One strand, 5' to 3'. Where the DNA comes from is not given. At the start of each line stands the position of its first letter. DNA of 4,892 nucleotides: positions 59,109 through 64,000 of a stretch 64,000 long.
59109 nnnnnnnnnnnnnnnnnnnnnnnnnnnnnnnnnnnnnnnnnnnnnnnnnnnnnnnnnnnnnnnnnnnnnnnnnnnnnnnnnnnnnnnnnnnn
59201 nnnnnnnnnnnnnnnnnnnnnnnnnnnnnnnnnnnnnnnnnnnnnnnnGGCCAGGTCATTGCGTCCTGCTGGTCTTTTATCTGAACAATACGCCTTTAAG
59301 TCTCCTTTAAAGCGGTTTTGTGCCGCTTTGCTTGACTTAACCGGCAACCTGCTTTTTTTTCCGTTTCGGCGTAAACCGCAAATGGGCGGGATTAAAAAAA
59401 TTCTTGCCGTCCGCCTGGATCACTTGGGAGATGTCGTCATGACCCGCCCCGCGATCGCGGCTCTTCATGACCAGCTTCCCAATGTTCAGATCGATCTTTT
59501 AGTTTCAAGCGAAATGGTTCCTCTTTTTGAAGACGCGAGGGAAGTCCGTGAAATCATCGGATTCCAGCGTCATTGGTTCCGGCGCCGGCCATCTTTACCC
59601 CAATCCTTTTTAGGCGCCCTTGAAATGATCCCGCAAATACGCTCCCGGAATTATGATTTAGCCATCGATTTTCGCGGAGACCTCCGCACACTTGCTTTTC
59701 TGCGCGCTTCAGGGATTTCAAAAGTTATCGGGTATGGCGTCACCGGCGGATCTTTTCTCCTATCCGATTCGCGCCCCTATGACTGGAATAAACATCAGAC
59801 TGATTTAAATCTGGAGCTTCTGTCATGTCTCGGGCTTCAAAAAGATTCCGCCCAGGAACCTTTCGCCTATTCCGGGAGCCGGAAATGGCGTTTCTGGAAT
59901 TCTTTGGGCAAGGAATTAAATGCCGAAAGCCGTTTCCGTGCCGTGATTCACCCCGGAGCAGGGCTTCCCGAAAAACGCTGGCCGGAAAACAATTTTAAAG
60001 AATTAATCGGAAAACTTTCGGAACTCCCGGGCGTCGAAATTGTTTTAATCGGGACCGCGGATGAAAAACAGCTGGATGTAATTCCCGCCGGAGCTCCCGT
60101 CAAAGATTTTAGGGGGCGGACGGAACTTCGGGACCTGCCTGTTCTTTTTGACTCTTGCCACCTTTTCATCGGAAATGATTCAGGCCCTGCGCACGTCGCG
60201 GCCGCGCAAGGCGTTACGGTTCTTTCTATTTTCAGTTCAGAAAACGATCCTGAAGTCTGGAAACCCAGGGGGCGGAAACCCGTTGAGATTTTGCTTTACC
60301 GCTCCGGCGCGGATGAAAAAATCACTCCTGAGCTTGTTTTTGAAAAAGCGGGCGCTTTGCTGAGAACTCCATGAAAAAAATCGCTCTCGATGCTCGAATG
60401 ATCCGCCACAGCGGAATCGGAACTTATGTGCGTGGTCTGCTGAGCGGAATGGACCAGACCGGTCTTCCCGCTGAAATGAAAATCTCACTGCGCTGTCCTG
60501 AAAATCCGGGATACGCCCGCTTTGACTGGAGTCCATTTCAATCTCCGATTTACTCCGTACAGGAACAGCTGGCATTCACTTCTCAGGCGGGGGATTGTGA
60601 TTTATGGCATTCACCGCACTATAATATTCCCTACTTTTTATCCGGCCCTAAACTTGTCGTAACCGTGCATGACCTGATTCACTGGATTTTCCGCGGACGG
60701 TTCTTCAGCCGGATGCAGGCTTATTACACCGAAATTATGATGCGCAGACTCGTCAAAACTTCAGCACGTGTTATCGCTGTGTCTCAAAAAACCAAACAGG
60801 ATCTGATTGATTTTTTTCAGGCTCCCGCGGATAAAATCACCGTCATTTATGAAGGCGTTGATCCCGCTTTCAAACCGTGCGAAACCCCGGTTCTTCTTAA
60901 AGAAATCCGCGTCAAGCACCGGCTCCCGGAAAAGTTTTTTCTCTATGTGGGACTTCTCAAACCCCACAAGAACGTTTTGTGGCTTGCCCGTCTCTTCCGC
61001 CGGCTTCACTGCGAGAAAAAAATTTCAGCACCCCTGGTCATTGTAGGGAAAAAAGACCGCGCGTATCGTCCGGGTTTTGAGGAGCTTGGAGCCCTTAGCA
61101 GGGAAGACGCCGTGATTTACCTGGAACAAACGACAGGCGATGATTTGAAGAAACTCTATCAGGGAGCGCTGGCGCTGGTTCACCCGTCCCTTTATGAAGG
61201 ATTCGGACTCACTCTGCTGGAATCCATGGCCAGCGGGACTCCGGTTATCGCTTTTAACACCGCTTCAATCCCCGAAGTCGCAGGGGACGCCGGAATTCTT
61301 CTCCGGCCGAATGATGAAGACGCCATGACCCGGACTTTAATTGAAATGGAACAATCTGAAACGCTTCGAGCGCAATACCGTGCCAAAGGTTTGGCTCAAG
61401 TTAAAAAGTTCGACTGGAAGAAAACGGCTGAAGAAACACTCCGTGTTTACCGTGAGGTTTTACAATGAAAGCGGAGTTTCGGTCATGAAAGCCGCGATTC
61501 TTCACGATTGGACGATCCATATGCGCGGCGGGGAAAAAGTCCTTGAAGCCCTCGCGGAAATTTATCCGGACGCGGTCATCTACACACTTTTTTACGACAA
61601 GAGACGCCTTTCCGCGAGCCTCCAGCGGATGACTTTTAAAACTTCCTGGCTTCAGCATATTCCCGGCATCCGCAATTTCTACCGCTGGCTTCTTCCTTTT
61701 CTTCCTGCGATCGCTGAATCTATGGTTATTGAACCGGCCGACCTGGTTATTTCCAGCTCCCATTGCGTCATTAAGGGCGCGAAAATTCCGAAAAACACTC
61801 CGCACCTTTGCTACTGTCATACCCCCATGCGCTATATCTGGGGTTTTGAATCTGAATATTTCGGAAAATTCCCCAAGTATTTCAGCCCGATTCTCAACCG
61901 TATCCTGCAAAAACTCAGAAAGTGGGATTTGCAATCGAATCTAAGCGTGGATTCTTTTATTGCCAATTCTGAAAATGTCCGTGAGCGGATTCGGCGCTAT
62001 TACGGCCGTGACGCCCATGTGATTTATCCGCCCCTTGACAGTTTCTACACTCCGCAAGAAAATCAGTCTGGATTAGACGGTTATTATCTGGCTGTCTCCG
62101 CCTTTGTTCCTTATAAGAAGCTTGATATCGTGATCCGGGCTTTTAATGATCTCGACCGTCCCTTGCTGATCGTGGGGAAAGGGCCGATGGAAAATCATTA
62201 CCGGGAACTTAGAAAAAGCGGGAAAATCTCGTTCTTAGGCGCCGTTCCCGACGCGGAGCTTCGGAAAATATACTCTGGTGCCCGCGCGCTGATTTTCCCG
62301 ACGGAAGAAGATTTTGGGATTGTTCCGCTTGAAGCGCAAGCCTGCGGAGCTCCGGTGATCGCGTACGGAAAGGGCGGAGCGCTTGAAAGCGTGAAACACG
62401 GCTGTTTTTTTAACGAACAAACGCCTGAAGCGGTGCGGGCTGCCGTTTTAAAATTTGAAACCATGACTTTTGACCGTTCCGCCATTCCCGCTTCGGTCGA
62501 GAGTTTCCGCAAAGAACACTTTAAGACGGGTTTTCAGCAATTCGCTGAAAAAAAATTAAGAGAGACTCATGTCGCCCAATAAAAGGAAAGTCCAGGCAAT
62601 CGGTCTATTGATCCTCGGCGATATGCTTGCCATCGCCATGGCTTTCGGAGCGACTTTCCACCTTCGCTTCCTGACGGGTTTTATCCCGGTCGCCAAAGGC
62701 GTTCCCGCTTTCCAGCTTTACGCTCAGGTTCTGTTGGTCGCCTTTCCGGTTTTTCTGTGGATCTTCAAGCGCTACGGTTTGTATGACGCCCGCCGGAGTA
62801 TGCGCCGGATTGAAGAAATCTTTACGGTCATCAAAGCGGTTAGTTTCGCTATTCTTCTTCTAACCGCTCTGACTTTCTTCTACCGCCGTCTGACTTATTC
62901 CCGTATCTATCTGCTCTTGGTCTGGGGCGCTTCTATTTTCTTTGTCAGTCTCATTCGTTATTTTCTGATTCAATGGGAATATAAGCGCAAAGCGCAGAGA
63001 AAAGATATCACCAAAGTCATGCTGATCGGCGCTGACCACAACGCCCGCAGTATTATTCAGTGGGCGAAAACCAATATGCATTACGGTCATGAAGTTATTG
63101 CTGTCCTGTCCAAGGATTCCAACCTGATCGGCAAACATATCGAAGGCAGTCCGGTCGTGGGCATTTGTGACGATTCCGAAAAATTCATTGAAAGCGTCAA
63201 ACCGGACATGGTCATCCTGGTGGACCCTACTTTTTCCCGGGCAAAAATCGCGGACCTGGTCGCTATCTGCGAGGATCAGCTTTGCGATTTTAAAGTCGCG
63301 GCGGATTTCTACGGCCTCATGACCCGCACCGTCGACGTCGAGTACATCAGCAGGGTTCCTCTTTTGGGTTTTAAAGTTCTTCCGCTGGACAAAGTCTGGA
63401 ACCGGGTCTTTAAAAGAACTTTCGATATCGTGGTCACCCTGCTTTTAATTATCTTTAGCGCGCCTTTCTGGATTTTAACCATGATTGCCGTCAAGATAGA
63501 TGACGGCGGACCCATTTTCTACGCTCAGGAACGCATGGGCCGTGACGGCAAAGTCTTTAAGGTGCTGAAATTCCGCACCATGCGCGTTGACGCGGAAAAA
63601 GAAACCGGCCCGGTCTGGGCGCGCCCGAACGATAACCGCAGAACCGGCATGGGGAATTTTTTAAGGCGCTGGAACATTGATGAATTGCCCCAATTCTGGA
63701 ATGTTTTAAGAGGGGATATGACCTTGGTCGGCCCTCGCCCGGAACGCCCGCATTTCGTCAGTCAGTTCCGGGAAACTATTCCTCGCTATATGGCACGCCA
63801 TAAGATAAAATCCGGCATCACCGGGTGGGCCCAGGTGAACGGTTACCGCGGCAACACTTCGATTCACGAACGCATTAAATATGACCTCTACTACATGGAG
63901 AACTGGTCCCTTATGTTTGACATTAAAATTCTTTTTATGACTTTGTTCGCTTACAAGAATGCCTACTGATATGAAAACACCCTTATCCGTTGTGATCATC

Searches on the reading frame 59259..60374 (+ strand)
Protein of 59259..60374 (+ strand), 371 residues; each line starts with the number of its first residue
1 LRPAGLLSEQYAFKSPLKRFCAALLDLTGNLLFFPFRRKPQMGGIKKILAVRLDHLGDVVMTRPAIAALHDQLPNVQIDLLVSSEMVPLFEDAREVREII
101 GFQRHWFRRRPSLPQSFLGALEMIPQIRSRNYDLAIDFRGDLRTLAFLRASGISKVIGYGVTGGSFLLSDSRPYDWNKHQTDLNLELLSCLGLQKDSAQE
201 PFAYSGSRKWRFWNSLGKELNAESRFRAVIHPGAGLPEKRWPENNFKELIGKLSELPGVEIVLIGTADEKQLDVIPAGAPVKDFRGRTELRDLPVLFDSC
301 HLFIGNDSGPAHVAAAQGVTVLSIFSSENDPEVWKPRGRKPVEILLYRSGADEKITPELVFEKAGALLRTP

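Call 9: search_protein_families(library=pfam, proteins=[window:59259-60374:+], max_evalue=0.001)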
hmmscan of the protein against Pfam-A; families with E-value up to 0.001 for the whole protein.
window:59259-60374:+ (371 aa): 1 family
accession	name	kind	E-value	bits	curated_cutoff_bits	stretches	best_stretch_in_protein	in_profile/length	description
PF01075.23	Glyco_transf_9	-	4.9e-28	98.5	22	1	124-346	5-229/247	Glycosyltransferase family 9 (heptosyltransferase)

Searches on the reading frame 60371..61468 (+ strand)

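Call 9: search_protein_families(library=pfam, proteins=[window:60371-61468:+], max_evalue=0.001)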
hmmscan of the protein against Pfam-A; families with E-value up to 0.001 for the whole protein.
window:60371-61468:+ (365 aa): 6 families
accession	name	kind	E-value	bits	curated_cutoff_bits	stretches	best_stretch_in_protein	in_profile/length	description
PF00534.26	Glycos_transf_1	-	3.6e-29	101.9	26.4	1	180-340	6-169/172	Glycosyl transferases group 1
PF13692.12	Glyco_trans_1_4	-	1.6e-26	93.7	27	1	188-326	2-139/142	Glycosyl transferases group 1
PF13439.12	Glyco_transf_4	-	1.5e-17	64.6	28.5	1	49-166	46-169/170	Glycosyltransferase Family 4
PF20706.3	GT4-conflict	-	7.3e-10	38.8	26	1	98-296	115-312/385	Family 4 Glycosyltransferase in conflict systems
PF13579.12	Glyco_trans_4_4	-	2.4e-08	34.9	29.7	1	15-160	2-156/158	Glycosyl transferase 4-like domain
PF13524.12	Glyco_trans_1_2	-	0.00028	21.3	25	1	221-357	16-143/144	Glycosyl transferase-like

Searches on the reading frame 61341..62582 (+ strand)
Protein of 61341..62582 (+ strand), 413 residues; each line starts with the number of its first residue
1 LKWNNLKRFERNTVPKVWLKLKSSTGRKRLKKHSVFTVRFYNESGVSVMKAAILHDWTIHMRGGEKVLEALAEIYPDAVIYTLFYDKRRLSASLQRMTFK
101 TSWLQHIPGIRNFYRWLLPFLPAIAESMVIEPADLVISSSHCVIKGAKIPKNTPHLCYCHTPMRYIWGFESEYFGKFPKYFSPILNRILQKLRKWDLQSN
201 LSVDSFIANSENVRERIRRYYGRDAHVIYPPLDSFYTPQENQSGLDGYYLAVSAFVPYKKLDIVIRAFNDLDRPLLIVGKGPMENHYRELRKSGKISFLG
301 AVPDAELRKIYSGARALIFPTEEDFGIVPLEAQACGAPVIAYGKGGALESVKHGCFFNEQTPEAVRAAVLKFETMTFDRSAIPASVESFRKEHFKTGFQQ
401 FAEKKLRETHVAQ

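Call 73: search_protein_families(library=pfam, proteins=[window:61341-62582:+], max_evalue=0.01)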
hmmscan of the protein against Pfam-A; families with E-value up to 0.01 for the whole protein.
window:61341-62582:+ (413 aa): 4 families
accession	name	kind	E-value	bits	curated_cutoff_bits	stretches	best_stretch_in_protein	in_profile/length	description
PF00534.26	Glycos_transf_1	-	1.2e-21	77.4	26.4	1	247-374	16-157/172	Glycosyl transferases group 1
PF13692.12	Glyco_trans_1_4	-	3e-20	73.3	27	1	250-371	5-138/142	Glycosyl transferases group 1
PF13439.12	Glyco_transf_4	-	7.8e-11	42.7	28.5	1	109-233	49-167/170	Glycosyltransferase Family 4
PF13524.12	Glyco_trans_1_2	-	0.0061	17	25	0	269-346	10-84/144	Glycosyl transferase-like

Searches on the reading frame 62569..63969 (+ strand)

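Call 73: search_protein_families(library=pfam, proteins=[window:62569-63969:+], max_evalue=0.01)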
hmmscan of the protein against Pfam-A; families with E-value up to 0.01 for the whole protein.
window:62569-63969:+ (466 aa): 2 families
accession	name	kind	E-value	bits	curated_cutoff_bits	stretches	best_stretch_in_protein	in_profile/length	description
PF02397.22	Bac_transf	-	1.2e-70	237.1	27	1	282-461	1-176/179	Bacterial sugar transferase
PF13727.12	CoA_binding_3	-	3e-15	57.1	25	1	70-244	4-174/175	CoA-binding domain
